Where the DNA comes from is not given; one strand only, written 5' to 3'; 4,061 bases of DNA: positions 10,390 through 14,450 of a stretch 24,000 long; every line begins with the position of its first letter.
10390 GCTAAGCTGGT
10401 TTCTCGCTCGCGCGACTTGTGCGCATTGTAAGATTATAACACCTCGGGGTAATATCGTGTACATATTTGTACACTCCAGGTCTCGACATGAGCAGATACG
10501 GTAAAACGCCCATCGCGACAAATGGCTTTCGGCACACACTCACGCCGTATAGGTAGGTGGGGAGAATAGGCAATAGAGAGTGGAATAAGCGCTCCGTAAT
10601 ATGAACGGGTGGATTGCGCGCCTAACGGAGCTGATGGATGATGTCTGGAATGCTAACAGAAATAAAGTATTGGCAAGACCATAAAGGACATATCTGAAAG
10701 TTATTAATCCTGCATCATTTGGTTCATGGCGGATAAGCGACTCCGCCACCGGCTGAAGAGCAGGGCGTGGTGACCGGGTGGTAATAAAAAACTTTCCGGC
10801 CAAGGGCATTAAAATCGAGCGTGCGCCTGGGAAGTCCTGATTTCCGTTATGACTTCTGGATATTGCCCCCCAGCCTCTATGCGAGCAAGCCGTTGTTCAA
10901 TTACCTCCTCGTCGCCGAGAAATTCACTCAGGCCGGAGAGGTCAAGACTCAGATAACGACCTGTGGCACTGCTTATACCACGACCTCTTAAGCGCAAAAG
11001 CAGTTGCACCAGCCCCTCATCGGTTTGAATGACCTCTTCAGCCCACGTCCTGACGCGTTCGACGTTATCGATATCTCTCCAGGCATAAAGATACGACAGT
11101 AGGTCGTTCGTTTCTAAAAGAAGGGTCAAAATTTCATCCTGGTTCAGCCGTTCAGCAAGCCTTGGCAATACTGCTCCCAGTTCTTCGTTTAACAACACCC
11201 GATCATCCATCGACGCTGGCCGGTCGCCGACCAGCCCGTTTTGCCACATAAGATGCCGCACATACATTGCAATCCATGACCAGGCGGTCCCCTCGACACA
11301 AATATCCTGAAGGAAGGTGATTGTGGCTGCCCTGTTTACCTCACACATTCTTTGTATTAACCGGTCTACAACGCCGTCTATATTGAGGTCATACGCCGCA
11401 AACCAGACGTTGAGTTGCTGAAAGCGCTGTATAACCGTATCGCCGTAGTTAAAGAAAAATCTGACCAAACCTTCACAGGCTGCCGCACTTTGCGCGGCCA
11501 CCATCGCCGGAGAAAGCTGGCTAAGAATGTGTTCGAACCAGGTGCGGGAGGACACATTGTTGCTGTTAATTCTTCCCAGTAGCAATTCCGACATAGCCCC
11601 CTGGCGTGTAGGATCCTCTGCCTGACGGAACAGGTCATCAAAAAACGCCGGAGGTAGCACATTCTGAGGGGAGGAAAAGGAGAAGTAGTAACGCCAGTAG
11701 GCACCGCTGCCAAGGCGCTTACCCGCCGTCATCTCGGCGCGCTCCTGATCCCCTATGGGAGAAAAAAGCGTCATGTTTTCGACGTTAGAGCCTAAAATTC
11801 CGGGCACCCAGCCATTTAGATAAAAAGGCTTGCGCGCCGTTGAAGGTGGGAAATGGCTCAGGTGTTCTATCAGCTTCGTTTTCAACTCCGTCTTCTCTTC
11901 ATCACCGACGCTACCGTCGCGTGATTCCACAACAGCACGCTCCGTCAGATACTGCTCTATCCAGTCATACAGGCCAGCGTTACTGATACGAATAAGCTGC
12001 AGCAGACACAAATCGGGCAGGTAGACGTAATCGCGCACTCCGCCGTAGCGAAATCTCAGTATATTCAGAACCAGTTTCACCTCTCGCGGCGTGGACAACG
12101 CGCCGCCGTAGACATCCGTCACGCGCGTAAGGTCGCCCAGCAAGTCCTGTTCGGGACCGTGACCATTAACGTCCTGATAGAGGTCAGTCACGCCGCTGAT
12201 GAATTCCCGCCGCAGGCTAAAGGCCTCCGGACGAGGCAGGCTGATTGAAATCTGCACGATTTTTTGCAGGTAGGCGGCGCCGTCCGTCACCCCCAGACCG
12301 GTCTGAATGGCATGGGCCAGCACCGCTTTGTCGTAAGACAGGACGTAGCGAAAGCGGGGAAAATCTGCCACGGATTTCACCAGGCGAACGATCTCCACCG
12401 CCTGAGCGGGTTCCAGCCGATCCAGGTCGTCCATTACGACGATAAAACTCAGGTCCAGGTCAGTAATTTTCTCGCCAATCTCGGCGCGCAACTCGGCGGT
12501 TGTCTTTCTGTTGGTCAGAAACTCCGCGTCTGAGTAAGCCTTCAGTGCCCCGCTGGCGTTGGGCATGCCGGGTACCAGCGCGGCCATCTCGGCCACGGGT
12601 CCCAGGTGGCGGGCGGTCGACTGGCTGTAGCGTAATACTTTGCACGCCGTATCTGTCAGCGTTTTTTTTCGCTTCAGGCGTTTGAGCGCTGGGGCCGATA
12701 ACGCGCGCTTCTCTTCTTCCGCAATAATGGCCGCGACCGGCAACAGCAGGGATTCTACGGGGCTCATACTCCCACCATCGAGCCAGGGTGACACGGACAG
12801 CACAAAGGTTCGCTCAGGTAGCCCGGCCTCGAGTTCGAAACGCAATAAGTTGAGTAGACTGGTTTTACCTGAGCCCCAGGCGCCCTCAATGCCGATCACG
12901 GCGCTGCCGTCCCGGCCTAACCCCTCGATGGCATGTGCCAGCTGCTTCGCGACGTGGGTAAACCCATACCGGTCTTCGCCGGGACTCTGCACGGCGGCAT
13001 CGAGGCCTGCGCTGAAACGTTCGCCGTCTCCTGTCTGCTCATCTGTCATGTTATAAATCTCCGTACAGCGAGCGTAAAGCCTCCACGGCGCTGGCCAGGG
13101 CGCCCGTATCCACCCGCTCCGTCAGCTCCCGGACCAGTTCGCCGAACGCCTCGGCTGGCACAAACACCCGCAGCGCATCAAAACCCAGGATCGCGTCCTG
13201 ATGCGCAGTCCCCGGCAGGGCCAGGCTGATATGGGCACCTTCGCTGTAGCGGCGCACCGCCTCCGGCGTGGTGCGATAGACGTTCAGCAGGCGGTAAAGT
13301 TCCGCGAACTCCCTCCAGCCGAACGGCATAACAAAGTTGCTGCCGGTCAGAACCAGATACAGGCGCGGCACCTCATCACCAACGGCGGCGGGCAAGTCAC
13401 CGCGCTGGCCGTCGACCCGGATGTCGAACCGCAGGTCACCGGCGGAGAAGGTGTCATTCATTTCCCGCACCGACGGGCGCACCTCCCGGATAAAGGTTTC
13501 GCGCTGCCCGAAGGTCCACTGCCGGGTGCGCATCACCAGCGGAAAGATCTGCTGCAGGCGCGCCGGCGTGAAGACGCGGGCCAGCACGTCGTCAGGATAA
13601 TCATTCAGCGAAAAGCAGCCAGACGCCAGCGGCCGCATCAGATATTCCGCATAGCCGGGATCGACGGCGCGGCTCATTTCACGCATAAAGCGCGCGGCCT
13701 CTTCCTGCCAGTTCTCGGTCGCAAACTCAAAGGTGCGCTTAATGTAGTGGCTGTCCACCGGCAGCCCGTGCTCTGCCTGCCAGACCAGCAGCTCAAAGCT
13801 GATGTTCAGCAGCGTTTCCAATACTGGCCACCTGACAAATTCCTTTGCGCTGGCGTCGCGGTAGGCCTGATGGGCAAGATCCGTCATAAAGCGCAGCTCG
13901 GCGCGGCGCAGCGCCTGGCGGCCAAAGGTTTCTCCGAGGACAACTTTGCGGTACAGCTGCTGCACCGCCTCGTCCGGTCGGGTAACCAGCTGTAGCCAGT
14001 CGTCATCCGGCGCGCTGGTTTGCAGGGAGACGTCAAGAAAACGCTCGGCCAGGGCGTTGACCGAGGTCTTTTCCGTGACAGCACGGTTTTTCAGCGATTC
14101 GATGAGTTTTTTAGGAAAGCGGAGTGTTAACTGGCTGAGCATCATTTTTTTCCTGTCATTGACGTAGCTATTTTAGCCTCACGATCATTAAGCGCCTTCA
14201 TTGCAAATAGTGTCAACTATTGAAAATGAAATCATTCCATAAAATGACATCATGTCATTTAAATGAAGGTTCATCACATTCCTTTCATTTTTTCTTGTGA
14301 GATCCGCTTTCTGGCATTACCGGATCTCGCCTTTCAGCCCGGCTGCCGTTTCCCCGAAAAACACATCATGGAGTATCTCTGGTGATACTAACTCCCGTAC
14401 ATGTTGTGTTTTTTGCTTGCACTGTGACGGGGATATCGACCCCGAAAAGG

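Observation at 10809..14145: Tightly coupled RHH-domain protein and soluble KAP-family NTPase: candidate uncharacterised defence/abortive-infection module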

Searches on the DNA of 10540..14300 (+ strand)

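Call 7: search_dna_similar(query=window:10540-14300:+, collection=plasmids, mode=near, max_rows=25)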
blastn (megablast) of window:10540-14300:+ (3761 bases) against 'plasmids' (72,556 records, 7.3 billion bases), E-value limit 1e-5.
Records with a match: 1; places in all: 1; records where one place covers at least 80% of the query: 1.
Best place of each record, by identity: 80-90% 1.
By first word of the organism name: Rahnella 1.
By predicted mobility (MOB-suite, as given by PLSDB): non-mobilizable 1.
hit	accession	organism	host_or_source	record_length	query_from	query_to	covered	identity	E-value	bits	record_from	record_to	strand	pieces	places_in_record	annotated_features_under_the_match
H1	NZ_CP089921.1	Rahnella victoriana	single cell,soil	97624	234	3756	94%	85.8%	0e+0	3716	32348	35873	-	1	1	P-loop NTPase fold protein | transcriptional regulator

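Call 12: get_annotated_region(hit=H1, flank=8000)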
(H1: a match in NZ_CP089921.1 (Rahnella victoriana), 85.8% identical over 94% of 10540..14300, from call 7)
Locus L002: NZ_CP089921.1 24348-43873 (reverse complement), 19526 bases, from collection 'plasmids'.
description: Rahnella victoriana strain JZ-GX1 plasmid unnamed2, complete sequence
organism: Rahnella victoriana (NCBI taxid 1510570)
taxonomy: Bacteria; Pseudomonadota; Gammaproteobacteria; Enterobacterales; Yersiniaceae; Rahnella; Rahnella victoriana
host: -; source: single cell,soil; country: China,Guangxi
typing (MOB-suite, as given by PLSDB): non-mobilizable; mating-pair formation MPF_F
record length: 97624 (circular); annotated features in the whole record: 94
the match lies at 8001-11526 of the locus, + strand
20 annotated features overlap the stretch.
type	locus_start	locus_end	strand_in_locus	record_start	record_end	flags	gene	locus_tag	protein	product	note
CDS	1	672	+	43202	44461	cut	umuC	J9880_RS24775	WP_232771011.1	translesion error-prone DNA polymerase V subunit UmuC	GO:0006281 - DNA repair [Evidence IEA]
CDS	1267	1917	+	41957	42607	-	-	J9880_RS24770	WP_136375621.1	AAA family ATPase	-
CDS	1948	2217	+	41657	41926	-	-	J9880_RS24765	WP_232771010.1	ribbon-helix-helix domain-containing protein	-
CDS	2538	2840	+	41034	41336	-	-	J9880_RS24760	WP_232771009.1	FRG domain-containing protein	-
CDS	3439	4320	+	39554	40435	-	-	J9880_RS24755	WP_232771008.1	RepB family plasmid replication initiator protein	GO:0006270 - DNA replication initiation [Evidence IEA]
CDS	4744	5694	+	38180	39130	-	-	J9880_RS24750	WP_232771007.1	Rpn family recombination-promoting nuclease/putative transposase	-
CDS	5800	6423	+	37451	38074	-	-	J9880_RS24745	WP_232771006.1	DUF2913 family protein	-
CDS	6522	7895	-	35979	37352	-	-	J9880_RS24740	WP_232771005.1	hypothetical protein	-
CDS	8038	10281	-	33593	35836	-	-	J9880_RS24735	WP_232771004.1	P-loop NTPase fold protein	-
CDS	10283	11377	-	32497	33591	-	-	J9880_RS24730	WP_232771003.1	transcriptional regulator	-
CDS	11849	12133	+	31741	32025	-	-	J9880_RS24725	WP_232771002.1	hypothetical protein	-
CDS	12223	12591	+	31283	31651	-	-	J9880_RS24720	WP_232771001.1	hypothetical protein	-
CDS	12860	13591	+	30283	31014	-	-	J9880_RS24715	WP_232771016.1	tyrosine-type recombinase/integrase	GO:0015074 - DNA integration [Evidence IEA]; GO:0006310 - DNA recombination [Evidence IEA]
CDS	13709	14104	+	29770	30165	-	-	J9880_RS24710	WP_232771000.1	hypothetical protein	-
CDS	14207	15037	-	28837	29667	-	-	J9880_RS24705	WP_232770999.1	hypothetical protein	-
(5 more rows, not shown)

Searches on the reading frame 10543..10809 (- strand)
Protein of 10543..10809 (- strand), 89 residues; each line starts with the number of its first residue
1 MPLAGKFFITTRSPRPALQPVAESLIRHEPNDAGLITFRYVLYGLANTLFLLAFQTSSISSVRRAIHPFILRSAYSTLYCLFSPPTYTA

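Call 38: search_protein_families(library=pfam, proteins=[window:10543-10809:-], max_evalue=0.01)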
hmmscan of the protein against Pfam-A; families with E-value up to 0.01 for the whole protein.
window:10543-10809:- (89 aa): 0 families
